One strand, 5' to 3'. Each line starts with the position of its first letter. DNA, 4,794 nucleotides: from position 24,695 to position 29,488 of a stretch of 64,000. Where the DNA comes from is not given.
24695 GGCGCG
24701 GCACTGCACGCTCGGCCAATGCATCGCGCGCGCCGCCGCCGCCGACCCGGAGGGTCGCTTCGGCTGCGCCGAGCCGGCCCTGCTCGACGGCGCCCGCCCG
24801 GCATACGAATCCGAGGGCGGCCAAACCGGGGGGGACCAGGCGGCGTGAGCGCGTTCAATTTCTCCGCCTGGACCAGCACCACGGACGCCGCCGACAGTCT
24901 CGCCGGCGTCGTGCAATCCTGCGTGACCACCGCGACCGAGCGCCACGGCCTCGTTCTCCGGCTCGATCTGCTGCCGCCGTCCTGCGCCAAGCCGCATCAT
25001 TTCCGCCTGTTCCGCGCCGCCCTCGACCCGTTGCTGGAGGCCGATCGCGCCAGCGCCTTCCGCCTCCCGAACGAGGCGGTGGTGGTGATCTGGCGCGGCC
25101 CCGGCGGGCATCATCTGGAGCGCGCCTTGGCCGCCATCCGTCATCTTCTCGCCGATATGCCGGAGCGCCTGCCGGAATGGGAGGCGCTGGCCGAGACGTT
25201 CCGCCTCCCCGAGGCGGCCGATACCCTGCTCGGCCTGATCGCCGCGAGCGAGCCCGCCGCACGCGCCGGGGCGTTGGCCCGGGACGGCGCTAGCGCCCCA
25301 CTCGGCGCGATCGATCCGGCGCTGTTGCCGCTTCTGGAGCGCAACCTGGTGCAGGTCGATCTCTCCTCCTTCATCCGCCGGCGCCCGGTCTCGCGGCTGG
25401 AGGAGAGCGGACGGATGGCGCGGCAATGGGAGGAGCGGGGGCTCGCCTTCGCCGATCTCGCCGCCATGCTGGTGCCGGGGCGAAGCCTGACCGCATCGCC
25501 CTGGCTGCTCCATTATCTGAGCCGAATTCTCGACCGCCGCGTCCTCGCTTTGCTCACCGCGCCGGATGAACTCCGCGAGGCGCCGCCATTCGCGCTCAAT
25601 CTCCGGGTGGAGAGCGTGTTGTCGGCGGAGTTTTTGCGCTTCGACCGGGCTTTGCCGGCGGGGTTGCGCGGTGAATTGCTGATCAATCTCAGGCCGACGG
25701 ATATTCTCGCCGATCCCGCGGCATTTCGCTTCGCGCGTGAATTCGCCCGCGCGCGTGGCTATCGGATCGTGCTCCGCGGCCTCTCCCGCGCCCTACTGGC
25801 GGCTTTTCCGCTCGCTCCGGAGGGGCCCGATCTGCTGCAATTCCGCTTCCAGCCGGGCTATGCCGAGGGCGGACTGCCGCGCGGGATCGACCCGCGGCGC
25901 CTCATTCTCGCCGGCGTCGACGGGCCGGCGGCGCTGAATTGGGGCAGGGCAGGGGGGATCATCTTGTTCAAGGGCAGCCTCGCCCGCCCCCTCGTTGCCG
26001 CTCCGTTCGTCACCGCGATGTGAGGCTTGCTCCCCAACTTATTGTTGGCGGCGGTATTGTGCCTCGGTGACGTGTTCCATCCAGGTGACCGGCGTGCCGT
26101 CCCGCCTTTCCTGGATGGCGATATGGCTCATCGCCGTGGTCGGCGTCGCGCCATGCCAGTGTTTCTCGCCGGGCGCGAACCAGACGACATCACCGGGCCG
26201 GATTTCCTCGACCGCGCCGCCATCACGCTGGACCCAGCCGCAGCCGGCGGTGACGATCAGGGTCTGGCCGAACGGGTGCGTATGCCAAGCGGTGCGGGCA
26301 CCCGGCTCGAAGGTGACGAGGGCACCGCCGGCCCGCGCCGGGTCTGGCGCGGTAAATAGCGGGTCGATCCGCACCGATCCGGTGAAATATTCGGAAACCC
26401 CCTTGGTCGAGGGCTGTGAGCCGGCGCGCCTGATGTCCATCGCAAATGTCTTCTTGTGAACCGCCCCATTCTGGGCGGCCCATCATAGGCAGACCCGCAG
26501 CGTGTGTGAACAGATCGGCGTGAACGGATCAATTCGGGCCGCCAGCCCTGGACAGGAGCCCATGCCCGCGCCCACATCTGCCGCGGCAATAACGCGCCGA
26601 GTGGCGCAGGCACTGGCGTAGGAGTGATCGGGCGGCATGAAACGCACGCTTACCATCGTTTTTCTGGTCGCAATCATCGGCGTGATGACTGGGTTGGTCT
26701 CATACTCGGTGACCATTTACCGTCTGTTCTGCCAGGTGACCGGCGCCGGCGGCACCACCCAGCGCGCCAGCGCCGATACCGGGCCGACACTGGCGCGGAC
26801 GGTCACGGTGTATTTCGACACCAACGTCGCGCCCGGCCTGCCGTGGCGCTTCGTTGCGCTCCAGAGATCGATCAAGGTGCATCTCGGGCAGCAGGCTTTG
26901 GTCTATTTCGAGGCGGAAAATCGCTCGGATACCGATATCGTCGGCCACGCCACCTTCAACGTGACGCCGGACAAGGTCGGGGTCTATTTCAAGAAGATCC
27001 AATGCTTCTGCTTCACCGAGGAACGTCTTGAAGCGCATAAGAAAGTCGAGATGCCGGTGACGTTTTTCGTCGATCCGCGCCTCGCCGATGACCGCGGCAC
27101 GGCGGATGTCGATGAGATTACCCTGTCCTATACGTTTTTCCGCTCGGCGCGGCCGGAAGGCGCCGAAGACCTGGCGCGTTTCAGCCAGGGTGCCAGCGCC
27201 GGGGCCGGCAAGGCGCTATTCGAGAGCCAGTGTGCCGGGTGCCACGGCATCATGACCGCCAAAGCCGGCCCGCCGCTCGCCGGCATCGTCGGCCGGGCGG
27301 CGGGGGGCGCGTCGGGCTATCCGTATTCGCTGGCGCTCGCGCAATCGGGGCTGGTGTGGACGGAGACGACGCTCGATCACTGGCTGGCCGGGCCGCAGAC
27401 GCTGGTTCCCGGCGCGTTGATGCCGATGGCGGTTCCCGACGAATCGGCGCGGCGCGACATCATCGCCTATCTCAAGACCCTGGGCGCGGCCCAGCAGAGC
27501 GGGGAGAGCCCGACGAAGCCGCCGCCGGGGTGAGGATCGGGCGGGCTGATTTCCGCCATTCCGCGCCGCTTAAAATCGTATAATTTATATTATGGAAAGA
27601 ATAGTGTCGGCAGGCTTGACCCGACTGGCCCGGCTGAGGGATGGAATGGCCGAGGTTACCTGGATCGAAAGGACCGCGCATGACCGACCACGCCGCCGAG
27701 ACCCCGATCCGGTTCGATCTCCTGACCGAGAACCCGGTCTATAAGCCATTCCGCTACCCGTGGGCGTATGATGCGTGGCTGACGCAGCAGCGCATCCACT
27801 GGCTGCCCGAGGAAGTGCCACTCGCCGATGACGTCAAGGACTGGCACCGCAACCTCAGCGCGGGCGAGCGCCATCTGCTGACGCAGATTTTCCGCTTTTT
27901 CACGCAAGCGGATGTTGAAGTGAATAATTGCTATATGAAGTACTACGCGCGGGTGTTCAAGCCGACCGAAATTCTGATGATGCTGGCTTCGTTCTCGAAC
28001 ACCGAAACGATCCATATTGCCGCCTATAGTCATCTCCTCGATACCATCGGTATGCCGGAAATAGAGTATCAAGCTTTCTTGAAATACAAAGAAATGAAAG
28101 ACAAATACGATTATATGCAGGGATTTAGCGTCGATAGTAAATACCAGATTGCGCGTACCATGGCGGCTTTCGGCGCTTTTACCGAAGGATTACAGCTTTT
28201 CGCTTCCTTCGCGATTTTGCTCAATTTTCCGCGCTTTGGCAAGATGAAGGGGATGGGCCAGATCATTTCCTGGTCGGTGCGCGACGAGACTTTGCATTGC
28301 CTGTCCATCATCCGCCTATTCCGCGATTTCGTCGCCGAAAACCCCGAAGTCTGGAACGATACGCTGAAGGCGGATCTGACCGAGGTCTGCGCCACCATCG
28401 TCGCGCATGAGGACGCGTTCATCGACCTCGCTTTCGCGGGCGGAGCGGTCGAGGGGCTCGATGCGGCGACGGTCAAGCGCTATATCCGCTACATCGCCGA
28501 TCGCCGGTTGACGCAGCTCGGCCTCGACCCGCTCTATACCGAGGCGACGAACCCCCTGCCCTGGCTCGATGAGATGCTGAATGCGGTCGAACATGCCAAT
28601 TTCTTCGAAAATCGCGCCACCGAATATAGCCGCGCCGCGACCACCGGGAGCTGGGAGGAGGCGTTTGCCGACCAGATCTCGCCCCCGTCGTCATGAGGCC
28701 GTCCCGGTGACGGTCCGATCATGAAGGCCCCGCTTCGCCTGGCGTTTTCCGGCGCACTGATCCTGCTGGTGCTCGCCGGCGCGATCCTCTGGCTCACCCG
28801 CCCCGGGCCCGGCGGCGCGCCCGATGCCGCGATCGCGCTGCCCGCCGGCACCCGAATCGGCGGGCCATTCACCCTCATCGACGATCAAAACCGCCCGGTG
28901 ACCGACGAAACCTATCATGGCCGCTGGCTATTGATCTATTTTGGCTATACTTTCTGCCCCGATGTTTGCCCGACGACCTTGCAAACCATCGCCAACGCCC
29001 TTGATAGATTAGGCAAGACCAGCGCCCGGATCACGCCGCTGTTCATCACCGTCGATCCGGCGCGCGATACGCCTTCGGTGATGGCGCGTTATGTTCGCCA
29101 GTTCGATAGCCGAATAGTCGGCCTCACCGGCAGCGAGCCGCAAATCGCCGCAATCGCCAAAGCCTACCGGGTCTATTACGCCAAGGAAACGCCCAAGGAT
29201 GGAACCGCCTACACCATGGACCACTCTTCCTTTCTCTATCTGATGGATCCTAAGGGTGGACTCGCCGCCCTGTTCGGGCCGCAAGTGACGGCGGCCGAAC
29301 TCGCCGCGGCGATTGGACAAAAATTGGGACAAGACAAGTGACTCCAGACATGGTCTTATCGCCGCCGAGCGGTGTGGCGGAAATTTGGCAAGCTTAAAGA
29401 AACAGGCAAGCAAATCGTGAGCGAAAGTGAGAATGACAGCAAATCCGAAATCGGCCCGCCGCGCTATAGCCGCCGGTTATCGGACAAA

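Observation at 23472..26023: Translationally coupled tandem paralogues that look like doubly degenerate GGDEF-EAL proteins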

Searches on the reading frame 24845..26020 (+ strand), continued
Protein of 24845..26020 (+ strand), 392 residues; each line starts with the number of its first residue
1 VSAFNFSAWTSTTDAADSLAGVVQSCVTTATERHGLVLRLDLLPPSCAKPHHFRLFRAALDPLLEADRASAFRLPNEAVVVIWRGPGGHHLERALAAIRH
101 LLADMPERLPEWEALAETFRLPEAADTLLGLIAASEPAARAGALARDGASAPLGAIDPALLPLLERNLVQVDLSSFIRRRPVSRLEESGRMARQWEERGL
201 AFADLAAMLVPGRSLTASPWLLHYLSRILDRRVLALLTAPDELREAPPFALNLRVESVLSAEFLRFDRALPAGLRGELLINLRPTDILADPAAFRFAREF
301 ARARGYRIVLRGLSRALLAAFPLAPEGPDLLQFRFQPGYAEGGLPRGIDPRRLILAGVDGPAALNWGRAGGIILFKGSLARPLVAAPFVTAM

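Call 55: search_protein_families(library=pfam, proteins=[L010:2322-3743:-, L012:10214-10696:+, L012:10712-11623:+, L014:372-1052:-, L029:8222-9448:+], max_evalue=0.001)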
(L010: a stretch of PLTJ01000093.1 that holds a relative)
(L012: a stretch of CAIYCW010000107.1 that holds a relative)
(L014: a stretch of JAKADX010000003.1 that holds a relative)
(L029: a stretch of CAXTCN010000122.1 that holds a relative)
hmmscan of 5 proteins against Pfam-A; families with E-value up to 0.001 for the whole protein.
L010:2322-3743:- (474 aa): 2 families
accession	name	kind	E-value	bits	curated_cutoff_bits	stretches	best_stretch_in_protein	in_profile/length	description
PF00294.29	PfkB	-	3e-28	99.5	25.8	1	16-315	2-296/302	pfkB family carbohydrate kinase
PF01467.32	CTP_transf_like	-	1.5e-09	38.6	21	1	359-444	2-85/133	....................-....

L012:10214-10696:+ (161 aa): 1 family
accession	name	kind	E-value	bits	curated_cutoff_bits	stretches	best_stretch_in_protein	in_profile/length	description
PF03692.20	CxxCxxCC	-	7.8e-11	43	23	1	29-97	2-85/85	Putative zinc- or iron-chelating domain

L012:10712-11623:+ (304 aa): 1 family
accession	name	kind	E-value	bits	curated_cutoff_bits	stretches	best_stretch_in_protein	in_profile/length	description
PF00701.28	DHDPS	-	4.7e-40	137.6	22.1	1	7-292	3-284/289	Dihydrodipicolinate synthetase family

L014:372-1052:- (227 aa): 1 family
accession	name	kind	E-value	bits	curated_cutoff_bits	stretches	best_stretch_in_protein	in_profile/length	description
PF06262.17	Zincin_1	-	3.9e-31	107.3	22.4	1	129-222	3-95/97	Zincin-like metallopeptidase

L029:8222-9448:+ (409 aa): 2 families
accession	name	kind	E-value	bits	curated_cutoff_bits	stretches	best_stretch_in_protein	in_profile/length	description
PF02882.25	THF_DHG_CYH_C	-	2.2e-63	212.8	27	1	248-403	1-158/160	Tetrahydrofolate dehydrogenase/cyclohydrolase, NAD(P)-binding domain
PF00763.28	THF_DHG_CYH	-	2.2e-37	128.3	32.8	1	134-245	1-115/115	Tetrahydrofolate dehydrogenase/cyclohydrolase, catalytic domain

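Call 72: find_encoding_contigs(protein=P0070, flank=6000, max_places=2)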
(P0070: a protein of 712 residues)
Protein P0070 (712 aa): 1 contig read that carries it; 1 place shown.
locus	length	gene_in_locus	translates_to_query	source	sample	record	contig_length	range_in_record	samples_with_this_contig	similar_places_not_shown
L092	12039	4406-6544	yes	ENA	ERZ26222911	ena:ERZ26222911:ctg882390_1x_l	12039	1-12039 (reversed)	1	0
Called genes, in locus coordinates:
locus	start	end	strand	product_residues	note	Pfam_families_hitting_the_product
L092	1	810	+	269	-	?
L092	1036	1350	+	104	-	-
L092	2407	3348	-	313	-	PF01073:3Beta_HSD (weak), PF01370:Epimerase, PF02719:Polysacc_synt_2 (faint), PF04321:RmlD_sub_bind (weak), PF07993:NAD_binding_4 (faint), PF16363:GDP_Man_Dehyd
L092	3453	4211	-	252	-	PF00149:Metallophos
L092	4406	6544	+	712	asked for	PF00563:EAL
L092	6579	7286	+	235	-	PF04366:Ysc84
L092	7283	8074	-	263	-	PF02348:CTP_transf_3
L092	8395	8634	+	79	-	-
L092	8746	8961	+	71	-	-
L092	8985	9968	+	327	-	PF13409:GST_N_2, PF00043:GST_C, PF14497:GST_C_3 (weak), PF13410:GST_C_2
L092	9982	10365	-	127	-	-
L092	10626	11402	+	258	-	PF12804:NTP_transf_3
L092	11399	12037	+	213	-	?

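Call 73: search_protein_families(library=pfam, proteins=[P0070, P0069, P0124, P0071, P0076, P0159, P0063], max_evalue=1)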
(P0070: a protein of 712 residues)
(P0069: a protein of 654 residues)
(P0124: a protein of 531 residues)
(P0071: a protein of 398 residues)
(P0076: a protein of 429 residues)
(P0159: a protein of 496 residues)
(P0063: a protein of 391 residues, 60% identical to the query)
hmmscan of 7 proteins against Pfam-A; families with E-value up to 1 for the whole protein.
P0070 (712 aa): 1 family
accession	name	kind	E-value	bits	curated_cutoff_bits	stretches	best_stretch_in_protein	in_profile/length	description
PF00563.25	EAL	-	7.7e-14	52.1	31.3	2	512-678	59-233/236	EAL domain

P0069 (654 aa): 0 families

P0124 (531 aa): 1 family
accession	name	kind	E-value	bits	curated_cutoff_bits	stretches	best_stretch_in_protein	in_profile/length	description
PF00563.25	EAL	-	0.00059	19.7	31.3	1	82-188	67-182/236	EAL domain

P0071 (398 aa): 0 families

P0076 (429 aa): 1 family
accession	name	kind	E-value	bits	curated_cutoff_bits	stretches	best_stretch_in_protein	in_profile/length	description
PF00563.25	EAL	-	0.0018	18.1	31.3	1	242-354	59-174/236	EAL domain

P0159 (496 aa): 1 family
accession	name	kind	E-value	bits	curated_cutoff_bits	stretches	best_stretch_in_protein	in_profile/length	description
PF00563.25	EAL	-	0.061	13.1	31.3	1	257-379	52-175/236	EAL domain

P0063 (391 aa): 1 family
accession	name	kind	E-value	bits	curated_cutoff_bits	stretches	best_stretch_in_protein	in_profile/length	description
PF21927.1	McpB_HAMP_2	-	0.058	13.9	27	1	323-354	5-36/49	Methyl-accepting chemotaxis protein McpB, second HAMP domain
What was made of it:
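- P0070 hits Pfam EAL at E=7.7e-14, 52 bits against a gathering score of 31.3 (call 73).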

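Call 74: search_protein_families(library=pfam, alignment_id=A4, max_evalue=0.1)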
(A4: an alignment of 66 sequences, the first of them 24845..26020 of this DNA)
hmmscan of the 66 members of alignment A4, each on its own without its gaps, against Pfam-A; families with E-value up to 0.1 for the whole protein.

A. member 1, window:24845-26020:+ (392 aa): 0 families

B. families by the number of members that match (of 66 scanned): 4 families
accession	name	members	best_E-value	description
PF00563.25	EAL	11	0.00015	EAL domain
PF13669.12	Glyoxalase_4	2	0.034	Glyoxalase/Bleomycin resistance protein/Dioxygenase superfamily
PF21927.1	McpB_HAMP_2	1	0.058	Methyl-accepting chemotaxis protein McpB, second HAMP domain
PF23235.1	WH3_Lhr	1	0.084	Large helicase-related protein, winged-helix domain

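Call 77: search_protein_families(library=pfam, proteins=[L009:2204-3961:+, L009:2264-3850:-, L009:4012-4581:+, L009:4503-5237:+, L009:4548-5129:-, L009:81-683:+], max_evalue=0.001)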
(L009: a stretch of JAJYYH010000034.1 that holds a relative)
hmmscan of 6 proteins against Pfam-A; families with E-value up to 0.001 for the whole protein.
L009:2204-3961:+ (586 aa): 4 families
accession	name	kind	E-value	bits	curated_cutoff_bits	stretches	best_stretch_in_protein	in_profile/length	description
PF01011.28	PQQ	-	2e-54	185.8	26.7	2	47-364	1-337/595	Glucose/ethanol/alcohol dehydrogenase, beta-propeller domain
PF13360.13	PQQ_2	-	9.1e-20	71.7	27.6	2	90-234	17-144/233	Outer membrane protein assembly factor BamB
PF13570.13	Beta-prop_ACSF4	-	2.8e-10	40.5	133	0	474-544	29-101/329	Beta-alanine-activating enzyme, beta-propeller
PF23727.1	Beta-prop_FAM234A_B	-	6e-08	32.1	26.4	1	121-194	58-127/467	FAM234A/B beta-propeller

L009:2264-3850:- (529 aa): 0 families

L009:4012-4581:+ (190 aa): 2 families
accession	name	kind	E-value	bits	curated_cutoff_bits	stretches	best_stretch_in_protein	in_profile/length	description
PF00034.26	Cytochrom_C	-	1.7e-07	32.9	21.3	1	50-150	1-86/90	Cytochrome c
PF13442.11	Cytochrome_CBB3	-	6.7e-07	30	27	1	49-106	2-49/68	Cytochrome C oxidase, cbb3-type, subunit III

L009:4503-5237:+ (245 aa): 0 families

L009:4548-5129:- (194 aa): 0 families

L009:81-683:+ (201 aa): 2 families
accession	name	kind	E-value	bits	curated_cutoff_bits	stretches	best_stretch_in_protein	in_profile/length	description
PF21095.3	CarD_C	-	8.9e-14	51.7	23.1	1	100-178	4-82/87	CarD, C-terminal domain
PF02559.22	CarD_TRCF_RID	-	2.9e-11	43.7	23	1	31-89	1-56/57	CarD-like/TRCF RID domain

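Call 80: search_solved_structures(query=P0070, max_evalue=1, show_alignments=4)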
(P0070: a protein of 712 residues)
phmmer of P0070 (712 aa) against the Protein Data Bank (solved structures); distinct sequences matched with E-value up to 1: 2.
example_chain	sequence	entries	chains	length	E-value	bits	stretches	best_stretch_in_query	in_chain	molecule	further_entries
1dqg_A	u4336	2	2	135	0.48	11.9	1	589-690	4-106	MANNOSE RECEPTOR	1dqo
1fwu_A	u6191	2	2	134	0.65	11.5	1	592-690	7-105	CYSTEINE-RICH DOMAIN OF MANNOSE RECEPTOR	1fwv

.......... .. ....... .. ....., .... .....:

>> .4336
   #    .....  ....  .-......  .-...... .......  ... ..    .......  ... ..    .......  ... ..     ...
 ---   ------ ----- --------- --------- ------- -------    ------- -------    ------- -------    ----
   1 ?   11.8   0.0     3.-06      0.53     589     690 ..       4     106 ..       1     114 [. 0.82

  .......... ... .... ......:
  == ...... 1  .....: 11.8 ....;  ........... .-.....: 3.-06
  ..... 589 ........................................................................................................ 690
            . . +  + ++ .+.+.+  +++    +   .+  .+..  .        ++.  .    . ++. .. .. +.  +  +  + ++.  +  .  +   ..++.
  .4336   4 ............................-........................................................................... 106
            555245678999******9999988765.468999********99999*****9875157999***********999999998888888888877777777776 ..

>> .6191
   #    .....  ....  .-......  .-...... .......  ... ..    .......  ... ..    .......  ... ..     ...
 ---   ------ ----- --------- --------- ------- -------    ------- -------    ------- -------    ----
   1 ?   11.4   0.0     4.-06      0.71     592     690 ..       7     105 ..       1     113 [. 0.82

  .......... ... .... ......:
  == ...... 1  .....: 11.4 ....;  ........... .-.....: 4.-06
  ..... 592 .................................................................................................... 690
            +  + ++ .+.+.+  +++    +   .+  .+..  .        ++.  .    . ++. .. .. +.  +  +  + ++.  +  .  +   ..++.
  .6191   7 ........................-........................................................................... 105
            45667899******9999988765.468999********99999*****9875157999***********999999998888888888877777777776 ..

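Call 85: search_protein_families(library=padloc, proteins=[window:24845-26020:+], max_evalue=1)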
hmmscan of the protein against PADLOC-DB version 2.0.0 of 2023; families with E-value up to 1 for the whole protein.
window:24845-26020:+ (392 aa): 0 families

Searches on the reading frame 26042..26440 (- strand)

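Call 51: search_protein_families(library=ncbifam, proteins=[window:26042-26440:-], max_evalue=0.00001)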
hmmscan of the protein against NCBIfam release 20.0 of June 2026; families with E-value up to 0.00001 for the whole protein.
window:26042-26440:- (133 aa): 1 family
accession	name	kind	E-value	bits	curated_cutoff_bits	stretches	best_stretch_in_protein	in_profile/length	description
NF049940.1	MandnitrLy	equivalog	4.7e-61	204.3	140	1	3-131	1-130/130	(R)-mandelonitrile lyase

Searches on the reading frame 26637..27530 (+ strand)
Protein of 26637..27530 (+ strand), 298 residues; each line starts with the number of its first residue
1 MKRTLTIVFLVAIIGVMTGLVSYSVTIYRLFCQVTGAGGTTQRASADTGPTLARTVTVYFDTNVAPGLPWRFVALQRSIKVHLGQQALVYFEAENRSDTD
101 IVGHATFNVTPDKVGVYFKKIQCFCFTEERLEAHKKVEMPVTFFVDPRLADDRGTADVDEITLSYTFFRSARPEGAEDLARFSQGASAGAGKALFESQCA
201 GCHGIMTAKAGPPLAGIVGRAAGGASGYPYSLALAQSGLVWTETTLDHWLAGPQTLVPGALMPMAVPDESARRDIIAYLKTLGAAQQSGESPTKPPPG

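Call 84: search_protein_families(library=pfam, proteins=[window:26637-27530:+], max_evalue=0.00001)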
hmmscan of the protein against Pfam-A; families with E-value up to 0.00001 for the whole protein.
window:26637-27530:+ (298 aa): 3 families
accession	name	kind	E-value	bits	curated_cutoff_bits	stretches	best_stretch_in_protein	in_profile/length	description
PF04442.19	CtaG_Cox11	-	1.7e-55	187.6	25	1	25-169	2-148/148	Cytochrome c oxidase assembly protein CtaG/Cox11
PF00034.26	Cytochrom_C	-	4e-10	41.3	21.3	1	190-282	3-89/90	Cytochrome c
PF13442.11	Cytochrome_CBB3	-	2.5e-06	28.2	27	1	188-253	3-45/68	Cytochrome C oxidase, cbb3-type, subunit III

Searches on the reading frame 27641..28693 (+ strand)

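Call 84: search_protein_families(library=pfam, proteins=[window:27641-28693:+], max_evalue=0.00001)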
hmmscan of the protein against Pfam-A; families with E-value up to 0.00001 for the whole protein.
window:27641-28693:+ (351 aa): 1 family
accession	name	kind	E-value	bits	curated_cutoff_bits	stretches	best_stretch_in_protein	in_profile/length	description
PF00268.27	Ribonuc_red_sm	-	2.9e-74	250.4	33.6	1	33-305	3-281/281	Ribonucleotide reductase, small chain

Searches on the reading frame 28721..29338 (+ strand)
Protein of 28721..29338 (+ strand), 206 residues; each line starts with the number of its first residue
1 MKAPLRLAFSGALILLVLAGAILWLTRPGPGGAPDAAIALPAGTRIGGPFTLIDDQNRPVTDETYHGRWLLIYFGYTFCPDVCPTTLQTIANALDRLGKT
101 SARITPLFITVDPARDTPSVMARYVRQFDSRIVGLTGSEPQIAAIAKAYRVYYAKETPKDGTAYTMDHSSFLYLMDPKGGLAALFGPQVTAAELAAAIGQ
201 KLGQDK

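Call 84: search_protein_families(library=pfam, proteins=[window:28721-29338:+], max_evalue=0.00001)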
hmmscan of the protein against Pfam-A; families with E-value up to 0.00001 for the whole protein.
window:28721-29338:+ (206 aa): 1 family
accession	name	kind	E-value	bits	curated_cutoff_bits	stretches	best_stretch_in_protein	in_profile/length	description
PF02630.20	SCO1-SenC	-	1.1e-52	178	22.8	1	47-180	1-133/134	SCO1/SenC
